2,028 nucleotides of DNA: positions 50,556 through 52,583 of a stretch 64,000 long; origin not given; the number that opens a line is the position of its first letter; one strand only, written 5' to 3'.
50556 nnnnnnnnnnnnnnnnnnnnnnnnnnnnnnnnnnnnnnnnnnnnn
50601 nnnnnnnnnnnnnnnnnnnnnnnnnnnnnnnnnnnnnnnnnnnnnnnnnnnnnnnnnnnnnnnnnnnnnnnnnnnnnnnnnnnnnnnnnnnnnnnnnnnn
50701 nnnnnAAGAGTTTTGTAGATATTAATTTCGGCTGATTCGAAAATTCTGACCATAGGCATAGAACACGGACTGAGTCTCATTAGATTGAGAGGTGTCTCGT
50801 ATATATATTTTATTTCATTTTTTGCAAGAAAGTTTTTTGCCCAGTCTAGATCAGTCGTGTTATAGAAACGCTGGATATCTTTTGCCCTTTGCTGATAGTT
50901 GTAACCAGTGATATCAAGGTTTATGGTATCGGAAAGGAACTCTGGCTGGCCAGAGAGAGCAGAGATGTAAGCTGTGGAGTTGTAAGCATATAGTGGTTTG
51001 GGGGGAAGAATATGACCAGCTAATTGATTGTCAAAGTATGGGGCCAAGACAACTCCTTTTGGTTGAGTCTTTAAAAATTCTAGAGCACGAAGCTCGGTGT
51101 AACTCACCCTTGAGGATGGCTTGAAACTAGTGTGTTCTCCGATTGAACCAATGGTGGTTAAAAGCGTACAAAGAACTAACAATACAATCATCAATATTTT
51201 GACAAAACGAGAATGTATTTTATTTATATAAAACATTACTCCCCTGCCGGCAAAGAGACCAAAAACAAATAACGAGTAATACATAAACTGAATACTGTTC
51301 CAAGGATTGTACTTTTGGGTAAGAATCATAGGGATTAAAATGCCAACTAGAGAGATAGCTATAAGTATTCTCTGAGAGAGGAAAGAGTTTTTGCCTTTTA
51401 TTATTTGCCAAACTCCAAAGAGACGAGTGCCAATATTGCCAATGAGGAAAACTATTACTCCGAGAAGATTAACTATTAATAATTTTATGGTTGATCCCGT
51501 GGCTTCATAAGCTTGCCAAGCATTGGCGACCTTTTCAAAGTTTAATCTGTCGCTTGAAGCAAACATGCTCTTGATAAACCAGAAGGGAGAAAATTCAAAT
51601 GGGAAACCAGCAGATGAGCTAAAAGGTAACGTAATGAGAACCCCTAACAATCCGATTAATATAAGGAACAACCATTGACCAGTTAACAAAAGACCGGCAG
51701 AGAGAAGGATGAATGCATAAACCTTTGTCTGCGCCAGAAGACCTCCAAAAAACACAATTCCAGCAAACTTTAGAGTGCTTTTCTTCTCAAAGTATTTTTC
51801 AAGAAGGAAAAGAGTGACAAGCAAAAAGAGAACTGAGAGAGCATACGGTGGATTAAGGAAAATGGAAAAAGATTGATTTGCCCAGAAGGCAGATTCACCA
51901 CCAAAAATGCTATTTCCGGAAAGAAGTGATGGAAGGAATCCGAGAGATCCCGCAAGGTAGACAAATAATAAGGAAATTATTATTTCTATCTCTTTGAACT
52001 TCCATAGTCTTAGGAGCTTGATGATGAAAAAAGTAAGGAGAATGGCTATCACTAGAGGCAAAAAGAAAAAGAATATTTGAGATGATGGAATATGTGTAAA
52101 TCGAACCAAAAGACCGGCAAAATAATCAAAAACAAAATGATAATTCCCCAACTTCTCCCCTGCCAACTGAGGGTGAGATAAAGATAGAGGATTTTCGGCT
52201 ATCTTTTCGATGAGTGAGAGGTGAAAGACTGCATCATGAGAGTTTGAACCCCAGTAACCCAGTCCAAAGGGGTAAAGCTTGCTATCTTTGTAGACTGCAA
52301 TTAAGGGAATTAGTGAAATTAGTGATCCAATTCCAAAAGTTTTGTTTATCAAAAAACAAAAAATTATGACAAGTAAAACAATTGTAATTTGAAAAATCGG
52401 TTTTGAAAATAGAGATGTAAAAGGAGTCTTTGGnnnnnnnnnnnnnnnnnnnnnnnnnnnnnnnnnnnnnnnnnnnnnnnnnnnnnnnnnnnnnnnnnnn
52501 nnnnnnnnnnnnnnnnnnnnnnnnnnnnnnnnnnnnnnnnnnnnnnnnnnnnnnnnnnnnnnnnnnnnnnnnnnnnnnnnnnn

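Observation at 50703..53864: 1053-aa fusion of a secreted ~480-aa domain to a polytopic GT-C-like membrane domain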

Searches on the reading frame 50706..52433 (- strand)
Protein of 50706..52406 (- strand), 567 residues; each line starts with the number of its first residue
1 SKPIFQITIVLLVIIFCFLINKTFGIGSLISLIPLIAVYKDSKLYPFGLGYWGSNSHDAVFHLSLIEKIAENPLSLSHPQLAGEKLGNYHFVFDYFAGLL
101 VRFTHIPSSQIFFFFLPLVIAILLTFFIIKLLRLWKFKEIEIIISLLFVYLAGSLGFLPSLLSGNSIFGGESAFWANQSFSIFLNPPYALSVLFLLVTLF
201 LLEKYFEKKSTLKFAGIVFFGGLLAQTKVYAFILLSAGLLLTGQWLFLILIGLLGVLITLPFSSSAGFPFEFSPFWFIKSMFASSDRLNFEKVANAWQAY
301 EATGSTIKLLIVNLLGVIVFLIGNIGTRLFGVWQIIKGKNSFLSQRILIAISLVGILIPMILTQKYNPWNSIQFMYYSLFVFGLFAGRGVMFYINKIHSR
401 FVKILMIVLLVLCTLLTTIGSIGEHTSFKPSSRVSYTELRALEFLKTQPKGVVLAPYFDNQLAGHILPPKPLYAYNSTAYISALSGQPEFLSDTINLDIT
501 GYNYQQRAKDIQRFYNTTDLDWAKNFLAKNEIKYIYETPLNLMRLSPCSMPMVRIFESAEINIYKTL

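Call 9: search_protein_families(library=pfam, proteins=[window:50706-52406:-], max_evalue=10)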
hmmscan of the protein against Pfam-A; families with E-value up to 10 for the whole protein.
window:50706-52406:- (567 aa): 0 families

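Call 25: search_solved_structures(query=A4, max_evalue=10, show_alignments=3)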
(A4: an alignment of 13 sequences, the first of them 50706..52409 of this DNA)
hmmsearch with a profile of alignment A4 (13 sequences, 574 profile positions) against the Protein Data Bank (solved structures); distinct sequences matched with E-value up to 10: 0.

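Call 31: predict_structure(alignment_id=A3)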
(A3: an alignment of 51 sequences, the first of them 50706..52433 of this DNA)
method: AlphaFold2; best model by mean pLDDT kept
length: 576 residues; sequences in the alignment: 51
mean_pLDDT: 91.4   pTM: 0.91
mean pLDDT of the five models: 91.4, 90.1, 89.8, 89.1, 88.7
residues with pLDDT >= 90: 404; 70-90: 153; 50-70: 17; < 50: 2
segments of 3 or more residues with pLDDT < 50: none
pLDDT, mean of each block of 10 residues (from residue 1): 62 90 97 97 90 89 78 94 92 87 96 94 95 98 97 95 88 80 74 92 98 97 98 96 98 98 93 81 93 86 92 94 94 91 85 97 96 89 95 95 94 91 86 82 93 95 93 88 84 95 86 94 96 96 95 92 94 96
secondary structure, 60 per line:
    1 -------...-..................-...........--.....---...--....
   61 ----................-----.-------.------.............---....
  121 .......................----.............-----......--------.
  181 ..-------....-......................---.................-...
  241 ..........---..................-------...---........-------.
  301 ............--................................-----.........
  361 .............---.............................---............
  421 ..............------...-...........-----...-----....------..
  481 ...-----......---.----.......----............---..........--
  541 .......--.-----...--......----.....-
elements in order: H12-29 H31-41 H44-48 E52-54 E57-60 H65-80 H101-113 H117-143 H148-160 H166-171 H190-193 H195-216 H220-236 H238-250 H254-271 E279-281 H285-292 H300-312 H315-346 H352-370 E371-373 H377-405 H409-434 E441-443 H445-455 E461-463 H469-472 H489-494 H503-509 H514-525 H529-538 E541-547 E561-566 E571-575

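Call 39: search_protein_representatives(alignment_id=A4)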
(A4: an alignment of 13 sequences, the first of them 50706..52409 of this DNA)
Query: 13 sequences, 574 profile positions. Proteins with E-value up to 0.001 (for the whole library): 1667; up to 1e-10: 1302; up to 1e-30: 839. The best 150 are listed.
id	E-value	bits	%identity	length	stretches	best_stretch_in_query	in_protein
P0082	1.0e-238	810.1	-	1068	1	3-574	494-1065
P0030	2.1e-225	766.2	-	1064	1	3-574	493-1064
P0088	3.0e-224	762.4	-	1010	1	4-573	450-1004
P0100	2.2e-212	723.2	-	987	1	7-574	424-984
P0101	1.5e-208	710.6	-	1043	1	8-574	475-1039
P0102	1.7e-206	703.8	-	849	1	7-573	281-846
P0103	2.8e-203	693.2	-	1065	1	10-573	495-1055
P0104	2.0e-200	683.7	-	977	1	6-573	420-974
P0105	6.3e-197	672.2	-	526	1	48-574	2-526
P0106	2.7e-191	653.6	-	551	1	30-573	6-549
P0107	9.3e-181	618.8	-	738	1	6-573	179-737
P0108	2.6e-177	607.4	-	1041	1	8-572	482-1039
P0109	9.6e-176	602.2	-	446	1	131-573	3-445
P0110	1.4e-175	601.7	-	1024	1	9-573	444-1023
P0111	3.5e-175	600.4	-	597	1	5-572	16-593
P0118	1.8e-172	591.4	-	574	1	24-573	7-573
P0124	2.7e-167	574.3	-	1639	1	24-573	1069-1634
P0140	4.8e-156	537.2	-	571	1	32-574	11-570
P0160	1.0e-143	496.5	-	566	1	11-573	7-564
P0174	9.6e-128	443.8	-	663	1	6-573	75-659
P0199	1.8e-110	386.7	-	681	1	31-573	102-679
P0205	1.4e-104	367.3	-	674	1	10-573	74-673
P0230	1.4e-90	321.0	-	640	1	31-574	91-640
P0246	3.4e-84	300.0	-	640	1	11-572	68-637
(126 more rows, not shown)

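Call 40: search_protein_families(library=pfam, proteins=[P0111, P0118, P0140, P0160, P0174, P0199, P0205, P0246, P0124, P0230], max_evalue=1)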
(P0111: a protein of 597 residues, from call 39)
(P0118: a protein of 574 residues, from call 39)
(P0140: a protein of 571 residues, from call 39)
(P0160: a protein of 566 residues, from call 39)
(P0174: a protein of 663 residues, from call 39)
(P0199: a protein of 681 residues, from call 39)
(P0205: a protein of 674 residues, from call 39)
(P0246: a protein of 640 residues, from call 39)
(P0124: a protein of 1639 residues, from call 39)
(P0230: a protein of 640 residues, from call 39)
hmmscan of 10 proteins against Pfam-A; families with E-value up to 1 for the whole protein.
P0111 (597 aa): 0 families

P0118 (574 aa): 0 families

P0140 (571 aa): 2 families
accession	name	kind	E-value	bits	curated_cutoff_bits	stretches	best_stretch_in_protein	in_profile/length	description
PF19393.4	DUF5968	-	0.0097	16.5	25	1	175-258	61-141/150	Family of unknown function (DUF5968)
PF19507.4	DUF6041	-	0.16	12.4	27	1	175-239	60-123/140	Family of unknown function (DUF6041)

P0160 (566 aa): 2 families
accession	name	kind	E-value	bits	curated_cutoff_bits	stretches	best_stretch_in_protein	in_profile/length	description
PF09594.16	GT87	-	0.0017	18.6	25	1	193-362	77-228/237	Glycosyltransferase family 87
PF09877.14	EhaL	-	0.23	12.4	23.8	0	116-154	52-90/97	Energy-converting hydrogenase subunit EhaL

P0174 (663 aa): 0 families

P0199 (681 aa): 0 families

P0205 (674 aa): 0 families

P0246 (640 aa): 1 family
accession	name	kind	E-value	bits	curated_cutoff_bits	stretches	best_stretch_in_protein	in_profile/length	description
PF16020.10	Deltameth_res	-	1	9.7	27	0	277-302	18-43/52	Deltamethrin resistance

P0124 (1639 aa): 3 families
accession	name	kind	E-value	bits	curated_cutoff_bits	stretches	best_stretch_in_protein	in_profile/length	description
PF13440.11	Polysacc_synt_3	-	9.5e-55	186.3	23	1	50-333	2-283/293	Polysaccharide biosynthesis protein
PF01943.22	Polysacc_synt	-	3.6e-27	95.9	28.2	1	27-294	3-274/274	Polysaccharide biosynthesis protein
PF07742.17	BTG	-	0.19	11.8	23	1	839-905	38-103/117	BTG family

P0230 (640 aa): 1 family
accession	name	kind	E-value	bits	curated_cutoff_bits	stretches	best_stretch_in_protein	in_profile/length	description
PF15088.11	NADH_dh_m_C1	-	0.027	14.5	27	1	90-111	8-29/49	NADH dehydrogenase [ubiquinone] 1 subunit C1, mitochondrial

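Call 44: find_related_loci(query=A4, collection=genome_contigs, flank=7000)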
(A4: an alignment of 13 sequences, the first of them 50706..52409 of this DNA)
Query A4 (568 aa) in genome_contigs; peptide patterns used: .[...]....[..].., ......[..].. (x = any residue, [..] = any of these).
290 stretches matched a pattern; 266 encode a relative of the query (tblastn E <= 1e-3); the best 80 are kept; 80 distinct loci.
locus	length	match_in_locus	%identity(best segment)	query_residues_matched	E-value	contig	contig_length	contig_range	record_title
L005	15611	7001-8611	51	27-566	1e-169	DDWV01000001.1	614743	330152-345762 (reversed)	MAG TPA_asm: Candidatus Collierbacteria bacterium UBA2277 UBA2277_contig_697, whole genome shotgun sequence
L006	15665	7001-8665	48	22-566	1e-167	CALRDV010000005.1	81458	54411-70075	MAG: Patescibacteria group bacterium isolate MsH-01oct19-133 genome assembly, contig: MsH-01oct19-C410, whole genome sho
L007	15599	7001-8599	49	26-566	1e-165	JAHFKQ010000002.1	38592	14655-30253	MAG: Candidatus Collierbacteria bacterium isolate nzgw413 NODE_946_length_38593_cov_3.581540, whole genome shotgun seque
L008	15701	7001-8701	48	24-567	4e-164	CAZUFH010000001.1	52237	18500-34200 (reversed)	MAG TPA_asm: uncultured Pseudomonadales bacterium isolate SRP050083_co2_371 genome assembly, contig: NODE_289_length_522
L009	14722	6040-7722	48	5-566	5e-164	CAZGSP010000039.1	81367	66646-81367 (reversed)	MAG TPA_asm: uncultured Pseudomonadales bacterium isolate binchicken_co169_192 genome assembly, contig: k99_510429, whol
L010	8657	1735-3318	50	37-567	9e-163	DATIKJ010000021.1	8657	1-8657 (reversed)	MAG TPA_asm: Spirochaetia bacterium isolate SMAG_U15715 k141_29005, whole genome shotgun sequence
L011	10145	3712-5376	47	8-566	4e-162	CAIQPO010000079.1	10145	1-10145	Candidatus Collierbacteria bacterium isolate LaPlata_bin-3582 genome assembly, contig: bin-3582:79/97, whole genome shot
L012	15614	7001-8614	48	27-567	7e-162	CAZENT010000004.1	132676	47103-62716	MAG TPA_asm: uncultured Pseudomonadales bacterium isolate SRP263991_co1_8 genome assembly, contig: NODE_61_length_132676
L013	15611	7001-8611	49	27-567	6e-161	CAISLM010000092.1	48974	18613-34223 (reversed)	Candidatus Collierbacteria bacterium isolate AM-lipid-02-D9_bin-0599 genome assembly, contig: bin-0599:92/98, whole geno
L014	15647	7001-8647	48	16-566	8e-161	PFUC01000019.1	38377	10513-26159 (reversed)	MAG: Candidatus Collierbacteria bacterium CG_4_9_14_3_um_filter_43_16 CG_4_9_14_3_um_filter_150_scaffold_5529_c, whole g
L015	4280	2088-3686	49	34-566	5e-164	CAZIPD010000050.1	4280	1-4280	MAG TPA_asm: uncultured Pseudomonadales bacterium isolate SRP062349_co2_3 genome assembly, contig: NODE_11961_length_428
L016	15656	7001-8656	46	22-566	2e-158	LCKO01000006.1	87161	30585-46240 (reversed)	MAG: Candidatus Collierbacteria bacterium GW2011_GWB2_45_17 UX01_C0006, whole genome shotgun sequence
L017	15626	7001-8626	49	4-566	6e-155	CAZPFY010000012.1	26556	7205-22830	MAG TPA_asm: uncultured Pseudomonadales bacterium isolate SRP062349_co1_292 genome assembly, contig: NODE_217_length_265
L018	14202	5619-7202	47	37-567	7e-155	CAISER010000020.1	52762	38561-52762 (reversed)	Candidatus Collierbacteria bacterium isolate LaPlata_bin-1578 genome assembly, contig: bin-1578:20/43, whole genome shot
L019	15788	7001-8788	45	22-566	4e-154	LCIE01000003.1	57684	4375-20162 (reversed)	MAG: Candidatus Collierbacteria bacterium GW2011_GWC2_44_18 UW41_C0003, whole genome shotgun sequence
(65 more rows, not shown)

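Call 55: search_solved_structures(query=A5, max_evalue=10, show_alignments=4)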
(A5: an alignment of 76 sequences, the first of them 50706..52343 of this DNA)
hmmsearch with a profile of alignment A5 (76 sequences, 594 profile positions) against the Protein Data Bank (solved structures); distinct sequences matched with E-value up to 10: 0.

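Call 63: fold_search(model_id=the predicted structure, library=pdb)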
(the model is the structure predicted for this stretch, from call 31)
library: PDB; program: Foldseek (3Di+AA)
matches with E <= 10: 269; with E <= 0.001: 16
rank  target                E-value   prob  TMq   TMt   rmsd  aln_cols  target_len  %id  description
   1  9n9j_I                3.9e-08  1.00  0.48  0.41  15.0       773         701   10  Structure of a GRP94 folding intermediate engaged with a CCDC134- and FKBP11-bound secretory translocon (released 2025-11-19)
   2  8age_A                1.5e-07  1.00  0.50  0.45  13.9       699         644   10  Structure of yeast oligosaccharylransferase complex with acceptor peptide bound (released 2022-12-07)
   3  7e9s_A                3.8e-07  1.00  0.47  0.33  13.3       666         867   12  Archaeal oligosaccharyltransferase AglB from Archaeoglobus fulgidus in complex with an inhibitory peptide and a dolich (released 2021-09-08)
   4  6s7t_A                5.1e-07  1.00  0.49  0.41  13.9       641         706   11  Cryo-EM structure of human oligosaccharyltransferase complex OST-B (released 2019-12-18)
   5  8pn9_A                8.0e-07  1.00  0.49  0.44  13.2       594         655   11  Structure of human oligosaccharyltransferase OST-A complex bound to NGI-1 (released 2024-05-08)
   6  6ezn_F                9.9e-07  1.00  0.49  0.45  13.6       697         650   10  Cryo-EM structure of the yeast oligosaccharyltransferase (OST) complex (released 2018-01-17)
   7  3waj                  1.1e-06  1.00  0.51  0.39  13.4       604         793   14  Crystal structure of the Archaeoglobus fulgidus oligosaccharyltransferase (O29867_ARCFU) complex with Zn and sulfate (released 2013-10-30)
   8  7zlg_A                2.4e-06  1.00  0.40  0.36  15.9       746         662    9  Cryo-EM structure of C-mannosyltransferase CeDPY19, in complex with acceptor peptide and bound to CMT2-Fab and anti-Fa (released 2023-01-11)
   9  3wak                  2.9e-06  1.00  0.49  0.35  13.2       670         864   12  Crystal structure of the Archaeoglobus fulgidus oligosaccharyltransferase (O29867_ARCFU) in the apo form (released 2013-10-30)
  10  3rce_A                2.9e-06  1.00  0.41  0.35  14.9       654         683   12  Bacterial oligosaccharyltransferase PglB (released 2011-06-15)
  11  8if8_C                3.2e-06  1.00  0.53  0.51   7.2       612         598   11  Arabinosyltransferase AftA (released 2023-05-31)
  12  8agc_A                7.4e-06  1.00  0.48  0.41  14.6       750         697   10  Structure of yeast oligosaccharylransferase complex with lipid-linked oligosaccharide and non-acceptor peptide bound (released 2022-12-07)
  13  6c26_A                1.0e-05  1.00  0.49  0.45  13.5       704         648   10  The Cryo-EM structure of a eukaryotic oligosaccharyl transferase complex (released 2018-01-31)
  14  6gxc_A                1.1e-05  1.00  0.47  0.39  15.2       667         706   11  Bacterial oligosaccharyltransferase PglB in complex with an inhibitory peptide and a reactive lipid-linked oligosaccha (released 2018-11-14)
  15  5ogl_A                1.5e-05  1.00  0.45  0.37  14.6       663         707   12  Structure of bacterial oligosaccharyltransferase PglB in complex with an acceptor peptide and an lipid-linked oligosac (released 2017-10-25)
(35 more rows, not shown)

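Call 75: search_protein_families(library=ncbifam, proteins=[P0111, P0118, P0140, P0160, P0174, P0199, P0205, P0246], max_evalue=0.1)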
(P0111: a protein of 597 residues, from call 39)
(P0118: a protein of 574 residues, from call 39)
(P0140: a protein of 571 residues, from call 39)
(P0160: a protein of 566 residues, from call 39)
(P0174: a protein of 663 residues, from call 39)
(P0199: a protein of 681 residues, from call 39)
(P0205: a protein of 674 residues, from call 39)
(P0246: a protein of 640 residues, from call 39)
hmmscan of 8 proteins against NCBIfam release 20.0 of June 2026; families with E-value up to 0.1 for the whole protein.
P0111 (597 aa): 1 family
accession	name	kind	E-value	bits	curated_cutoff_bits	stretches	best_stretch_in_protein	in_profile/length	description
NF053661.1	Urm1_like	equivalog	0.081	13.1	70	0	545-591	28-72/79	Urm1-like protein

P0118 (574 aa): 0 families

P0140 (571 aa): 0 families

P0160 (566 aa): 0 families

P0174 (663 aa): 0 families

P0199 (681 aa): 0 families

P0205 (674 aa): 0 families

P0246 (640 aa): 0 families
